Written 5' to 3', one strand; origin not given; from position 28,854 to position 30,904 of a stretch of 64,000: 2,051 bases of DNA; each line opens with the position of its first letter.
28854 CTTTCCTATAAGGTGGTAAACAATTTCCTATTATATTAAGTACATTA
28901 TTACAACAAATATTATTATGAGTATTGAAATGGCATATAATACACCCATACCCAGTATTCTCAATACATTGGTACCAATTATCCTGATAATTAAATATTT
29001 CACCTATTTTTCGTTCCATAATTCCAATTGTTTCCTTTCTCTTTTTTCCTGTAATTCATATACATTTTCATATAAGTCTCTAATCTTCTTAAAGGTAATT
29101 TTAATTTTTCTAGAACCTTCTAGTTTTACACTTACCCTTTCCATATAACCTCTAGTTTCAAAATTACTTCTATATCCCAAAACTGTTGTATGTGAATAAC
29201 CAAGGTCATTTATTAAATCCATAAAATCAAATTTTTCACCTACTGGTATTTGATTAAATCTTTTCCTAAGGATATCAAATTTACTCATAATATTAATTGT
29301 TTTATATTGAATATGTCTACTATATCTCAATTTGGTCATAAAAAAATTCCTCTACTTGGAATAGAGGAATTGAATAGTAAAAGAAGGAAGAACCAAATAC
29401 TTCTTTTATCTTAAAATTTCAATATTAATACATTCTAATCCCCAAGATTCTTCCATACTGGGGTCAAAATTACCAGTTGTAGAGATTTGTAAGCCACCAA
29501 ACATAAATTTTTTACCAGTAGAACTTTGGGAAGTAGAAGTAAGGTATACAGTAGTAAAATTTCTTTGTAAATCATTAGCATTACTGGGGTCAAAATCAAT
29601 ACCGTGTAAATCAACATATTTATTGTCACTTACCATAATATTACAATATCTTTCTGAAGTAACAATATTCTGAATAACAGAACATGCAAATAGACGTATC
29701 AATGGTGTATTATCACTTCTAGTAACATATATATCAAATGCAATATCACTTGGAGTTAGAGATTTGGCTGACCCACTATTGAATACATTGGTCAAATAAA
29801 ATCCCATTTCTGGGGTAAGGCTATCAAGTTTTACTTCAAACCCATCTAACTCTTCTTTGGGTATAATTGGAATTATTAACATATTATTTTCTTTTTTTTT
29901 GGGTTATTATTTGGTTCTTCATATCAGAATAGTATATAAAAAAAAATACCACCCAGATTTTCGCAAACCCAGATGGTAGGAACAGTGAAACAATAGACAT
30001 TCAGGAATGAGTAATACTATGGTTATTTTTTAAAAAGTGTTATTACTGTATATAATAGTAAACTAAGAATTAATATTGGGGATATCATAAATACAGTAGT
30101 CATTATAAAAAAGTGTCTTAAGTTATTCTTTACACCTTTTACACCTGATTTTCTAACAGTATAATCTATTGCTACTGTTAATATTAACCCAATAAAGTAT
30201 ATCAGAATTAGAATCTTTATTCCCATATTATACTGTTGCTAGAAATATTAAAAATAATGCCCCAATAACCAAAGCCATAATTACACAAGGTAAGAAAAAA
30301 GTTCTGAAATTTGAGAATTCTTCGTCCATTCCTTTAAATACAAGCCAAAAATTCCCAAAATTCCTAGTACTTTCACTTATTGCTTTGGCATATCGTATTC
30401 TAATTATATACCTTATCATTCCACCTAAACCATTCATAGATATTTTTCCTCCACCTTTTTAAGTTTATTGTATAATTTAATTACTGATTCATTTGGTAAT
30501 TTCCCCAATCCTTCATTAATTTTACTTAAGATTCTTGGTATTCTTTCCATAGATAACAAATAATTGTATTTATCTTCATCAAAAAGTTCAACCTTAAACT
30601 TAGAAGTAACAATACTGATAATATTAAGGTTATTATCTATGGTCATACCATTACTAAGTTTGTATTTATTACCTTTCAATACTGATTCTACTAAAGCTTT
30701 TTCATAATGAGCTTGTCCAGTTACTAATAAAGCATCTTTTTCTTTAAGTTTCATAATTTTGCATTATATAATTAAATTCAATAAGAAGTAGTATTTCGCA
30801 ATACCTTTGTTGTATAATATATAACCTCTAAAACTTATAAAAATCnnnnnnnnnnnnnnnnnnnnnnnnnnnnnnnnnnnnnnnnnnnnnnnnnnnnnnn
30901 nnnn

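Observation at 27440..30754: Reverse-strand nine-gene cassette rich in tiny membrane proteins: candidate exclusion, anti-defence or host-modulation island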

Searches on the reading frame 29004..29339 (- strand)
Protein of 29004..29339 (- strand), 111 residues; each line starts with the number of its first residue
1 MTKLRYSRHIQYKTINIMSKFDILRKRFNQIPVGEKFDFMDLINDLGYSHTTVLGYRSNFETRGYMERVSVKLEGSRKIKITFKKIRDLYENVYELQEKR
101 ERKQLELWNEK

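Call 7: search_protein_families(library=pfam, max_evalue=1, proteins=[window:29004-29339:-])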
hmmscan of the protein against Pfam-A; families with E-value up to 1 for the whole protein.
window:29004-29339:- (111 aa): 0 families

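Call 8: search_protein_families(library=phrogs, max_evalue=0.1, proteins=[window:29004-29339:-])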
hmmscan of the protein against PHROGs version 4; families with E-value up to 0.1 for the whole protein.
window:29004-29339:- (111 aa): 2 families
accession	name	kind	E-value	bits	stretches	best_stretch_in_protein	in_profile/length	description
phrog_27454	-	transcription regulation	0.013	16.5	1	33-96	113-176/179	RNA polymerase sigma factor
phrog_11101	-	unknown function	0.026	16.3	1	9-79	10-81/121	-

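Call 9: search_protein_families(library=padloc, max_evalue=0.1, proteins=[window:29004-29339:-])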
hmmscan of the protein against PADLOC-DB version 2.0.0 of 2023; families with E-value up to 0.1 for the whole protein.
window:29004-29339:- (111 aa): 0 families

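Call 79: search_solved_structures(query=window:29004-29339:-, max_evalue=10)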
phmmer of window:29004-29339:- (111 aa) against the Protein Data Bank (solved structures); distinct sequences matched with E-value up to 10: 3.
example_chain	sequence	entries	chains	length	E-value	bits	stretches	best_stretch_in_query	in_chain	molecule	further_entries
2x4i_A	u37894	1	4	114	0.093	16.3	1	14-82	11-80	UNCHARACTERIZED PROTEIN 114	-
6rjy_A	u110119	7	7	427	0.64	13.6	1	33-95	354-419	Arabino-oligosaccharids-binding protein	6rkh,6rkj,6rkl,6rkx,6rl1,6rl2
2kq1_A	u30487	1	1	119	1.2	12.7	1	45-101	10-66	BH0266 protein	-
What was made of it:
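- On acr-aca type anti-defence operon: g5 has only a weak HTH-like signal (calls 8, 79).
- Checked: The 'winged helix' call for g5 has only weak support: PHROG sigma region-4-like match at E 0.013 (call 8) and a PDB match at E 0.09 (call 79).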

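Call 87: search_protein_families(library=ncbifam, max_evalue=0.1, proteins=[window:29004-29339:-])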
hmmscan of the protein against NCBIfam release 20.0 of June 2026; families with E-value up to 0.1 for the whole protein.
window:29004-29339:- (111 aa): 0 families

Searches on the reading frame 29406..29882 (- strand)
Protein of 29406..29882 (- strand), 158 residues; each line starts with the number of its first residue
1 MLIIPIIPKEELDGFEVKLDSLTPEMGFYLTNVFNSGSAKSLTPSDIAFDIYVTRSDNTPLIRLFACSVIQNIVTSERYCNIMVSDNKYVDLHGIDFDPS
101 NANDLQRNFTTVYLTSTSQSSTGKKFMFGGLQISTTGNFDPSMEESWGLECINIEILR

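Call 7: search_protein_families(library=pfam, max_evalue=1, proteins=[window:29406-29882:-])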
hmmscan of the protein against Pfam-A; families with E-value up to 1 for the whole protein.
window:29406-29882:- (158 aa): 0 families

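Call 8: search_protein_families(library=phrogs, max_evalue=0.1, proteins=[window:29406-29882:-])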
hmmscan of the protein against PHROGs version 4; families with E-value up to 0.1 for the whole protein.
window:29406-29882:- (158 aa): 0 families

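Call 9: search_protein_families(library=padloc, max_evalue=0.1, proteins=[window:29406-29882:-])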
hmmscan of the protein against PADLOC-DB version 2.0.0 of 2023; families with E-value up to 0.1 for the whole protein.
window:29406-29882:- (158 aa): 0 families

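Call 78: search_solved_structures(query=window:29406-29882:-, max_evalue=10)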
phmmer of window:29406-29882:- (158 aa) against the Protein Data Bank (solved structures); distinct sequences matched with E-value up to 10: 0.

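Call 87: search_protein_families(library=ncbifam, max_evalue=0.1, proteins=[window:29406-29882:-])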
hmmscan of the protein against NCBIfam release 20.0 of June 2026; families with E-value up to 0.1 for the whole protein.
window:29406-29882:- (158 aa): 0 families

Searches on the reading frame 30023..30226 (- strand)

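Call 7: search_protein_families(library=pfam, max_evalue=1, proteins=[window:30023-30226:-])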
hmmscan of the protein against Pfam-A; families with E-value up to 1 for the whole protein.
window:30023-30226:- (67 aa): 1 family
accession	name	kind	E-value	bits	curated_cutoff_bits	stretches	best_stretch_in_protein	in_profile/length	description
PF14991.11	MLANA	-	0.43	11.3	27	1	2-45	27-68/117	Protein melan-A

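Call 8: search_protein_families(library=phrogs, max_evalue=0.1, proteins=[window:30023-30226:-])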
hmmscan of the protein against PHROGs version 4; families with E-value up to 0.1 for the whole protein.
window:30023-30226:- (67 aa): 1 family
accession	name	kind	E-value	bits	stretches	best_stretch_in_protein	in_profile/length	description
phrog_13266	-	unknown function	0.012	17.3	1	12-62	31-80/87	-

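Call 9: search_protein_families(library=padloc, max_evalue=0.1, proteins=[window:30023-30226:-])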
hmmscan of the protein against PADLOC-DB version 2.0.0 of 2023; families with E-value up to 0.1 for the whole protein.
window:30023-30226:- (67 aa): 0 families

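Call 87: search_protein_families(library=ncbifam, max_evalue=0.1, proteins=[window:30023-30226:-])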
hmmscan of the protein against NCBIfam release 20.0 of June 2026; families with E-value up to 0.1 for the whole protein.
window:30023-30226:- (67 aa): 0 families

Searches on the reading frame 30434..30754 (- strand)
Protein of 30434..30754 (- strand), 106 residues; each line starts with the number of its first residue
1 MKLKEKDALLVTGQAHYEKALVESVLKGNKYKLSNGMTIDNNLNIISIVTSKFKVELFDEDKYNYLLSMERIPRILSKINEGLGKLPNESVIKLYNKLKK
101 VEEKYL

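Call 7: search_protein_families(library=pfam, max_evalue=1, proteins=[window:30434-30754:-])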
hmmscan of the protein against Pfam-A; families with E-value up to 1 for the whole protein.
window:30434-30754:- (106 aa): 0 families

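Call 8: search_protein_families(library=phrogs, max_evalue=0.1, proteins=[window:30434-30754:-])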
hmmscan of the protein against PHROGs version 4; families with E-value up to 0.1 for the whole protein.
window:30434-30754:- (106 aa): 2 families
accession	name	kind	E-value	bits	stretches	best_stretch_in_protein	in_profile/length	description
phrog_28880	-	unknown function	0.024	15.6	1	39-71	5-37/75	-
phrog_20043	-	unknown function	0.073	14.5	0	46-99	41-95/114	-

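Call 9: search_protein_families(library=padloc, max_evalue=0.1, proteins=[window:30434-30754:-])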
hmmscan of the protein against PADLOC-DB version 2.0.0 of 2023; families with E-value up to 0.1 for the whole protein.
window:30434-30754:- (106 aa): 0 families

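Call 31: find_homologous_proteins(query=window:30434-30754:-, max_evalue=0.001)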
Query window:30434-30754:- (106 aa): 11 proteins with E <= 0.001 among 27 candidates.
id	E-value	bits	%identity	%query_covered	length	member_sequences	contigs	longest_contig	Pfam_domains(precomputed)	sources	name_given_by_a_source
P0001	4.6e-54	198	93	100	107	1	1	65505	-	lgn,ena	-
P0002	1.4e-52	193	92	100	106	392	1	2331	-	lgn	-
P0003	8.4e-49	181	85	100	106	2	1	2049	-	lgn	-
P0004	1.1e-37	146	93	72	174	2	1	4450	-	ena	-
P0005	9.1e-34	133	73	100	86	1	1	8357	-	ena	-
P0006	2.7e-30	122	62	100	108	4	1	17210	-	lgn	-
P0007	2.2e-25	106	80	67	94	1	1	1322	-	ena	-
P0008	4.9e-21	92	91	50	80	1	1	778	-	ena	-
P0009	4.5e-20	89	81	55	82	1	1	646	-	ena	-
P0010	1.6e-16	78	93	38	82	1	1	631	-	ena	-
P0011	2.3e-15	74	93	38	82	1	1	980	-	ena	-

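Call 45: find_homologous_proteins(query=A5, max_evalue=0.001)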
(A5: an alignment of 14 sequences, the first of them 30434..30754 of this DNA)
Query A5 (14 sequences) (106 aa, profile of the alignment): 81 proteins with E <= 0.001 among 1986 candidates.
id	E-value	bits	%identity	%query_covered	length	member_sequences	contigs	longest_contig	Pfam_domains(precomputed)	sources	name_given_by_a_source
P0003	1.2e-28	117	85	100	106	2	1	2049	-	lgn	-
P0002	7.6e-28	114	92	100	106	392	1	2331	-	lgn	-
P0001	2.8e-27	113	93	100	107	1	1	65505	-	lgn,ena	-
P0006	1.2e-25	107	62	100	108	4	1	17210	-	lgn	-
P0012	3.1e-25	106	-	-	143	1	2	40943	-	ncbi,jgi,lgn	jgi:transcriptional regulator NrdR family protein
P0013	4.0e-25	106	-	-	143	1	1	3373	-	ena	-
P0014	1.0e-24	104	-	-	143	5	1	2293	-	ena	-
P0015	1.6e-23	101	38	30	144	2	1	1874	-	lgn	-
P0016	8.9e-22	95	-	-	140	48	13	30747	-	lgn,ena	-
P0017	1.3e-21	94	20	90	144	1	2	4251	-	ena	-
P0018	1.2e-20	91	-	-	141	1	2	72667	-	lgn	-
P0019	1.6e-20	91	-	-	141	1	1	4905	-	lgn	-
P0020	1.9e-20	91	-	-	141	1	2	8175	-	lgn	-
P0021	5.5e-20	89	-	-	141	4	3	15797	-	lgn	-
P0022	6.7e-20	89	44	15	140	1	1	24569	-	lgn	-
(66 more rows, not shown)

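Call 46: search_solved_structures(query=A5, max_evalue=10, show_alignments=2)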
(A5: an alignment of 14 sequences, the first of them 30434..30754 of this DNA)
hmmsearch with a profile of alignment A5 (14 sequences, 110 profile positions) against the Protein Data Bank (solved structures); distinct sequences matched with E-value up to 10: 9.
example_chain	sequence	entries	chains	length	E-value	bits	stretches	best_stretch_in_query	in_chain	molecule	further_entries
6y07_A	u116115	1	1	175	0.0059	19.8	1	49-105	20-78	sohair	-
3jbn_AN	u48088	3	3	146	0.11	15.7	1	9-82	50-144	60S ribosomal protein eL14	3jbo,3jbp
1yv0_I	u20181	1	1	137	0.39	13.9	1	49-83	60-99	Troponin I, fast skeletal muscle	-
5xy3_X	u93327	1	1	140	0.64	13.2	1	3-59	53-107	Ribosomal protein L23, putative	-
1yub_A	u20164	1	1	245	0.8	12.9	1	49-97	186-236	RRNA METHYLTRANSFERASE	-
3gfm_A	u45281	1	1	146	1.2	12.3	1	77-108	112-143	146aa long hypothetical transcriptional regulator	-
2eb7_A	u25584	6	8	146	1.3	12.2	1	77-108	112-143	146aa long hypothetical transcriptional regulator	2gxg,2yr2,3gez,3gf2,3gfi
3gfl_A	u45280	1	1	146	1.4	12.1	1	77-108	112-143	146aa long hypothetical transcriptional regulator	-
3gfj_A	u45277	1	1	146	1.4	12.1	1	77-108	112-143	146aa long hypothetical transcriptional regulator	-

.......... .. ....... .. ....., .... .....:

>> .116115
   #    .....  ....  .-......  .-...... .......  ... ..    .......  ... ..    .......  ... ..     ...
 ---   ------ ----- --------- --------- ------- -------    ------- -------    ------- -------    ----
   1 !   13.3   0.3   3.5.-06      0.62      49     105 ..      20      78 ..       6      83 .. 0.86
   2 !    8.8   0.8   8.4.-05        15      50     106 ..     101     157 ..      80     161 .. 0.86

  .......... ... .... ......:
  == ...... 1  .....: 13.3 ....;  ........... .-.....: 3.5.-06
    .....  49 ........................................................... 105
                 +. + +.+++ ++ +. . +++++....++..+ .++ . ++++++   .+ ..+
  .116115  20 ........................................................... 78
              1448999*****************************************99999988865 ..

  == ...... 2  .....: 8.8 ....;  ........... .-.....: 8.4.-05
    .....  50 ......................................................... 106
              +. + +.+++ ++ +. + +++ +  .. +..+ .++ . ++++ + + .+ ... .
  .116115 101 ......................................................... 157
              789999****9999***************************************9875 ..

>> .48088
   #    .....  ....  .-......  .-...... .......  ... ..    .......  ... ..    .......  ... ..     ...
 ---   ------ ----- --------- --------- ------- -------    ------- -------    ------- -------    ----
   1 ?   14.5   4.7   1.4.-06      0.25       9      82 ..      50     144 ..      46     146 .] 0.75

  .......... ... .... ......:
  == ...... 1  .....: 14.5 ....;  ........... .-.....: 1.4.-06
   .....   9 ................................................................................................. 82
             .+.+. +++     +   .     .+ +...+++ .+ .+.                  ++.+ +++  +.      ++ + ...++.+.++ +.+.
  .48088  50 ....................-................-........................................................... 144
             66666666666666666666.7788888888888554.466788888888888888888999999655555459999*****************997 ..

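Call 54: predict_structure(alignment_id=A6)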
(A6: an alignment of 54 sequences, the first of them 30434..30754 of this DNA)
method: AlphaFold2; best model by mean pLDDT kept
length: 106 residues; sequences in the alignment: 54
mean_pLDDT: 86.6   pTM: 0.69
mean pLDDT of the five models: 86.6, 85.9, 85.8, 81.9, 81.6
residues with pLDDT >= 90: 44; 70-90: 57; 50-70: 5; < 50: 0
segments of 3 or more residues with pLDDT < 50: none
pLDDT, mean of each block of 10 residues (from residue 1): 92 89 92 93 81 89 88 83 81 86 76
secondary structure, 60 per line:
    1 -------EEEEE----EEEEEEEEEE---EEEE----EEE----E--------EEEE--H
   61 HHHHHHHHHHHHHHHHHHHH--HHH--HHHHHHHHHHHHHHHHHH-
elements in order: E8-12 E17-26 E30-33 E38-40 E54-57 H60-80 H88-105

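Call 56: fold_search(model_id=the predicted structure, library=pdb)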
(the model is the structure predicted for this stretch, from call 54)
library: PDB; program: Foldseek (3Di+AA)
matches with E <= 10: 735; with E <= 0.001: 0
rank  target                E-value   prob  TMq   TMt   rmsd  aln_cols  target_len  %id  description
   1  5xy3_Y                3.0e-02  0.66  0.27  0.22  11.3        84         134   17  Large subunit of Trichomonas vaginalis ribosome (released 2017-08-30)
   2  8cgk_t                4.6e-02  0.95  0.34  0.38   5.8        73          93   16  Lincomycin and Avilamycin bound to the 50S subunit (released 2023-07-19)
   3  2j59_N                6.6e-02  0.51  0.29  0.27  15.4       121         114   14  Crystal structure of the ARF1:ARHGAP21-ArfBD complex (released 2007-02-20)
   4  8cgd_t                7.0e-02  0.89  0.33  0.37   8.5        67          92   18  Clindamycin bound to the 50S subunit (released 2023-07-26)
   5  8cam_t                7.5e-02  0.91  0.34  0.38   5.8        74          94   16  Evernimicin bound to the 50S subunit (released 2023-07-26)
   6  6kcp_A                7.9e-02  0.82  0.36  0.42   6.1        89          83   10  Shuguo PWWP in complex with ssDNA (released 2020-07-01)
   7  2j59_M                8.4e-02  0.47  0.29  0.28  15.4       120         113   14  Crystal structure of the ARF1:ARHGAP21-ArfBD complex (released 2007-02-20)
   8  2d6f_A                1.0e-01  0.72  0.27  0.09   5.3        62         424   21  Crystal structure of Glu-tRNA(Gln) amidotransferase in the complex with tRNA(Gln) (released 2006-07-11)
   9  2d6f_B                1.0e-01  0.72  0.27  0.09   5.3        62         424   21  Crystal structure of Glu-tRNA(Gln) amidotransferase in the complex with tRNA(Gln) (released 2006-07-11)
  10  2j59_O                1.0e-01  0.41  0.29  0.28  15.4       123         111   13  Crystal structure of the ARF1:ARHGAP21-ArfBD complex (released 2007-02-20)
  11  4rxj                  1.1e-01  0.54  0.35  0.35  12.8       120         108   12  crystal structure of WHSC1L1-PWWP2 (released 2015-01-28)
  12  6kco_H                1.2e-01  0.75  0.37  0.45   6.1        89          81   11  Shuguo PWWP in complex with ssDNA (released 2020-07-01)
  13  7zq5_u                1.3e-01  0.84  0.34  0.39   9.0        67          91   18  70S E. coli ribosome with truncated uL23 and uL24 loops (released 2022-08-10)
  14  6kco_A                1.3e-01  0.82  0.39  0.47   5.9        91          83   13  Shuguo PWWP in complex with ssDNA (released 2020-07-01)
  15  6kcp_D                1.3e-01  0.82  0.40  0.47   5.9        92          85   13  Shuguo PWWP in complex with ssDNA (released 2020-07-01)
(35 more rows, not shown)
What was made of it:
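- Its fold class (KOW, Tudor, PWWP) often binds nucleic acids (calls 46, 56). The structure matches are all non-significant in the PDB (best E 0.03, call 56).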

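Call 84: fold_search(model_id=the predicted structure, library=viral)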
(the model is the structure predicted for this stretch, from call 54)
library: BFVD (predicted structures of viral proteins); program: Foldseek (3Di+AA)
matches with E <= 10: 958; with E <= 0.001: 7
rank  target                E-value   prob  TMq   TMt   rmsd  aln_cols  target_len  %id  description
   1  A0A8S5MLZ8            1.3e-08  1.00  0.72  0.71   5.4       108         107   33  Uncharacterized protein [Myoviridae sp. ct3Pt8]
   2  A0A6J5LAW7            5.2e-05  1.00  0.51  0.47   6.3       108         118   15  Uncharacterized protein [uncultured Caudovirales phage]
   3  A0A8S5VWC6            1.9e-04  1.00  0.58  0.56   5.2       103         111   14  (no name in the UniProt tables at hand)
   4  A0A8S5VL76            3.2e-04  1.00  0.46  0.44   9.2       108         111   13  (no name in the UniProt tables at hand)
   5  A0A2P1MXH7            4.4e-04  1.00  0.56  0.57   5.1       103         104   16  Uncharacterized protein [Escherichia phage vB_EcoS Sa179lw]
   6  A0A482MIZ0            6.7e-04  1.00  0.41  0.30  11.0       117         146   13  Uncharacterized protein [Nodularia phage vB_NspS-kac68v162]
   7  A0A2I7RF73            7.6e-04  1.00  0.46  0.41   9.2       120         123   14  (no name in the UniProt tables at hand)
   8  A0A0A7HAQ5            1.2e-03  1.00  0.62  0.49   3.7       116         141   15  Uncharacterized protein [Arthrobacter phage vB_ArtM-ArV1]
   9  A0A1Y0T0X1            1.9e-03  1.00  0.55  0.49   5.2       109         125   16  Uncharacterized protein [Pseudomonas phage Skulduggery]
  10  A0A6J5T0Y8            2.7e-03  1.00  0.51  0.44   6.8       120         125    8  Uncharacterized protein [uncultured Caudovirales phage]
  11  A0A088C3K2            4.7e-03  1.00  0.56  0.53   6.3       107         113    8  (no name in the UniProt tables at hand)
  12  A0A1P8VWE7            5.0e-03  0.99  0.40  0.39   8.4       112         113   15  (no name in the UniProt tables at hand)
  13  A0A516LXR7            9.9e-03  0.99  0.42  0.33  10.9       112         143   12  (no name in the UniProt tables at hand)
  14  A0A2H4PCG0            1.2e-02  1.00  0.54  0.38   5.9       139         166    9  (no name in the UniProt tables at hand)
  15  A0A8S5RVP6            1.3e-02  1.00  0.41  0.30  11.9        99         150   12  Uncharacterized protein [Siphoviridae sp. ctHip2]
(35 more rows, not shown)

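Call 87: search_protein_families(library=ncbifam, max_evalue=0.1, proteins=[window:30434-30754:-])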
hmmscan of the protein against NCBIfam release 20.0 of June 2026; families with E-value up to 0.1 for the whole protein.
window:30434-30754:- (106 aa): 0 families
